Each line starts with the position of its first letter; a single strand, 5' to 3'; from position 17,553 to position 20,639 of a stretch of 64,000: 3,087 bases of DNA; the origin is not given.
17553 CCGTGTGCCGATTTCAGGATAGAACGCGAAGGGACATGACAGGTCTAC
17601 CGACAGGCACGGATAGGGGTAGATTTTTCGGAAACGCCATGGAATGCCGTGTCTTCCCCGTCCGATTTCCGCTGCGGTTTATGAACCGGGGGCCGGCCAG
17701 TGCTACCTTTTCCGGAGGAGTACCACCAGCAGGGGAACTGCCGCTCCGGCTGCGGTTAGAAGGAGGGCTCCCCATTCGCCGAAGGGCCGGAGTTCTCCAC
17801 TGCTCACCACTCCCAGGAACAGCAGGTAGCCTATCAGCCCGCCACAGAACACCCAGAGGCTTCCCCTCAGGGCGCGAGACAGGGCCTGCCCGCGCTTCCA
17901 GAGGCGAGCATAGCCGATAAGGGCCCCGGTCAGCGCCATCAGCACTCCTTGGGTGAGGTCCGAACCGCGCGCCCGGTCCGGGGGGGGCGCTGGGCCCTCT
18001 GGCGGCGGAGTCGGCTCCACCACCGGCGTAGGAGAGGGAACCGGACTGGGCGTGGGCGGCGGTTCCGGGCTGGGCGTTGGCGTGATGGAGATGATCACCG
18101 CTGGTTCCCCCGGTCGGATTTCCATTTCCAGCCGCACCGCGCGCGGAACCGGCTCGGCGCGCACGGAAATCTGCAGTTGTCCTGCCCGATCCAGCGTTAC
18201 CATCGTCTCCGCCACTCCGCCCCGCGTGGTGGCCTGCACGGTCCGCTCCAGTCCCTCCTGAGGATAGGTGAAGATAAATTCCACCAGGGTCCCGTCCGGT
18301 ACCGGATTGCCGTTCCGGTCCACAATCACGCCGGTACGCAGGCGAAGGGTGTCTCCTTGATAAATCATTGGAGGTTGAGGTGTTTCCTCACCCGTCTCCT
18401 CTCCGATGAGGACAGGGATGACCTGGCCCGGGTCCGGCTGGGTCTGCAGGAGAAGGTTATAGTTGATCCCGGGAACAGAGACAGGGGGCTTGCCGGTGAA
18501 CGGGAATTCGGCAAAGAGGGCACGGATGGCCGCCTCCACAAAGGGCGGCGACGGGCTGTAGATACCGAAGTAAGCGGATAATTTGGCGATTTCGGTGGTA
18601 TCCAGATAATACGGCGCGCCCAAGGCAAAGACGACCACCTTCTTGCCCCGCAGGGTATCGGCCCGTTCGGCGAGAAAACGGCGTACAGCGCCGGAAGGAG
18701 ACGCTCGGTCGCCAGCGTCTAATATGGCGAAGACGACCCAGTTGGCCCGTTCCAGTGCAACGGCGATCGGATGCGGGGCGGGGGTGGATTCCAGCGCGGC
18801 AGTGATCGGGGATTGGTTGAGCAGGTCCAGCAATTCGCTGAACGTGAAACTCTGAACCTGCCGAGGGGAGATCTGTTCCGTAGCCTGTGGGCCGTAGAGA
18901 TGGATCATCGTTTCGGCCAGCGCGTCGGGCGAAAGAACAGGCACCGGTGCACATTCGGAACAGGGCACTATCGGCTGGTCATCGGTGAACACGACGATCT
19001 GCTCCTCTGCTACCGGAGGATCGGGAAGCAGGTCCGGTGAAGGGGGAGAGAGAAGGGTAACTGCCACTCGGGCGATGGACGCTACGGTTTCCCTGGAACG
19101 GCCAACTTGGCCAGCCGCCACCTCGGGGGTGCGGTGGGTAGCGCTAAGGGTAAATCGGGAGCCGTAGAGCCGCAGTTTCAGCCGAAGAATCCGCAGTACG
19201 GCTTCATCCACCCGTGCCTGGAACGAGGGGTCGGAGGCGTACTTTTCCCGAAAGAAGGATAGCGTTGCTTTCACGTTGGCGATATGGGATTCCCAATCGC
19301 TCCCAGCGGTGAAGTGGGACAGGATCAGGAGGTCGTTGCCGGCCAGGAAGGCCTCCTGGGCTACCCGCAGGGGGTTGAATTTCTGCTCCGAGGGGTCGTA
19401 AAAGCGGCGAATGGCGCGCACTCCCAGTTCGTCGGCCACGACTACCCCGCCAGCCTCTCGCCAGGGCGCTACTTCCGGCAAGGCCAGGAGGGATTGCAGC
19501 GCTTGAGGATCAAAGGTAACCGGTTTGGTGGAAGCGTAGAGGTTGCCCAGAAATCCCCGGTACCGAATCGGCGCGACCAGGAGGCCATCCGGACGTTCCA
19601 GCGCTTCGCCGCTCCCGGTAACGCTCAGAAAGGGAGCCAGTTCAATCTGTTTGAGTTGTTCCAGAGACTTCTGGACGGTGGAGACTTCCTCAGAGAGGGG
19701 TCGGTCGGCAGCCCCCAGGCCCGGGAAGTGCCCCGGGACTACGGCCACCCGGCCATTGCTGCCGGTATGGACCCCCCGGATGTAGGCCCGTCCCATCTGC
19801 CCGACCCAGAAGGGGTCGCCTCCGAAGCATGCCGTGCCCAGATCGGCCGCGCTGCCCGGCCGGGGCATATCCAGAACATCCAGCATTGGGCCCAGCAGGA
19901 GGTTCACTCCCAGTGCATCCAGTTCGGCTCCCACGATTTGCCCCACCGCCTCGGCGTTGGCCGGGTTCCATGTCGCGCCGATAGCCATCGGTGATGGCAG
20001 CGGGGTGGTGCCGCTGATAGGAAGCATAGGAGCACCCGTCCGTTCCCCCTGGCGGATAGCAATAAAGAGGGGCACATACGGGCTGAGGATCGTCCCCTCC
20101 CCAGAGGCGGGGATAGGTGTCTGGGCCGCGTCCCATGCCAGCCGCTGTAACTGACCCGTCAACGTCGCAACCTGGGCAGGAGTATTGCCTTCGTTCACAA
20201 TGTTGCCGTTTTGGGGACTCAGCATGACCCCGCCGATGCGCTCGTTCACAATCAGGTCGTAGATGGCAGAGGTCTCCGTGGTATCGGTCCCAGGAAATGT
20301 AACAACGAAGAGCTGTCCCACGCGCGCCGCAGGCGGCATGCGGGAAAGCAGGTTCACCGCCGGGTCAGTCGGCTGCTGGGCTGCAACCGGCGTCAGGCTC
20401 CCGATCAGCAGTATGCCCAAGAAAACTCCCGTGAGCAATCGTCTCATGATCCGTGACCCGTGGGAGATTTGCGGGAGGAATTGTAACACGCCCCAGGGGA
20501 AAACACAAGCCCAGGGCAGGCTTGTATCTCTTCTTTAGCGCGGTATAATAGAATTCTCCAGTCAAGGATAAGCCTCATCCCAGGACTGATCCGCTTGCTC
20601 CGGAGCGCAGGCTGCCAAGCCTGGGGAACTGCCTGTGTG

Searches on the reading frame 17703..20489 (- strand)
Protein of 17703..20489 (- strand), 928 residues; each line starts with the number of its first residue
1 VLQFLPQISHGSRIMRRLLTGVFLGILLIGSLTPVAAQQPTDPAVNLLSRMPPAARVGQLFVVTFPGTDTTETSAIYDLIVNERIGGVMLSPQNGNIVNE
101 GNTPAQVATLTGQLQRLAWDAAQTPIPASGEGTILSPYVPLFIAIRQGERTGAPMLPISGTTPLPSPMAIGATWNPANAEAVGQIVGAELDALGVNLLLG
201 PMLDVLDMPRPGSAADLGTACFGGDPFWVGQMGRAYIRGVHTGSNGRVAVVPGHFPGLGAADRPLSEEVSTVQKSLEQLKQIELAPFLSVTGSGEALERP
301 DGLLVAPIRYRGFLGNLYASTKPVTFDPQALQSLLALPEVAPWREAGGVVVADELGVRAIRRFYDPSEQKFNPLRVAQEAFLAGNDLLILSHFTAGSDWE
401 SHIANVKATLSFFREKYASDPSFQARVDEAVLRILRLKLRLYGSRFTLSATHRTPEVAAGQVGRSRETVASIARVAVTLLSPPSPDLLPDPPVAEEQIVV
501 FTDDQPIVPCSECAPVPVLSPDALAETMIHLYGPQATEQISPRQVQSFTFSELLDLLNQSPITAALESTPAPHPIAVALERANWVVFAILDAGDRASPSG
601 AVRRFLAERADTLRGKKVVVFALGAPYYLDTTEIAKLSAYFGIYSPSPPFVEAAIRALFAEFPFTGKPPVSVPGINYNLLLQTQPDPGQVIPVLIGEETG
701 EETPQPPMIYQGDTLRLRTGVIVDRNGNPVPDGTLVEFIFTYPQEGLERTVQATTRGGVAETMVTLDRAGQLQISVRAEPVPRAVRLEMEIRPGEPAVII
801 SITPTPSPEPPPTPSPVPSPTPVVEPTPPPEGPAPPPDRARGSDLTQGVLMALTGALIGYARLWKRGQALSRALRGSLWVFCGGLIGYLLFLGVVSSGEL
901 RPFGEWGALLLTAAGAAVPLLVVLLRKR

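Call 25: search_protein_families(library=pfam, proteins=[window:17703-20489:-], max_evalue=0.00001)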
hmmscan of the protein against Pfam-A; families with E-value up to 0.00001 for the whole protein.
window:17703-20489:- (928 aa): 1 family
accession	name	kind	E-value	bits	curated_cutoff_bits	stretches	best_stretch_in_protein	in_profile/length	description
PF00933.27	Glyco_hydro_3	-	7.6e-23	81.9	27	1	139-436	63-315/316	Glycosyl hydrolase family 3 N terminal domain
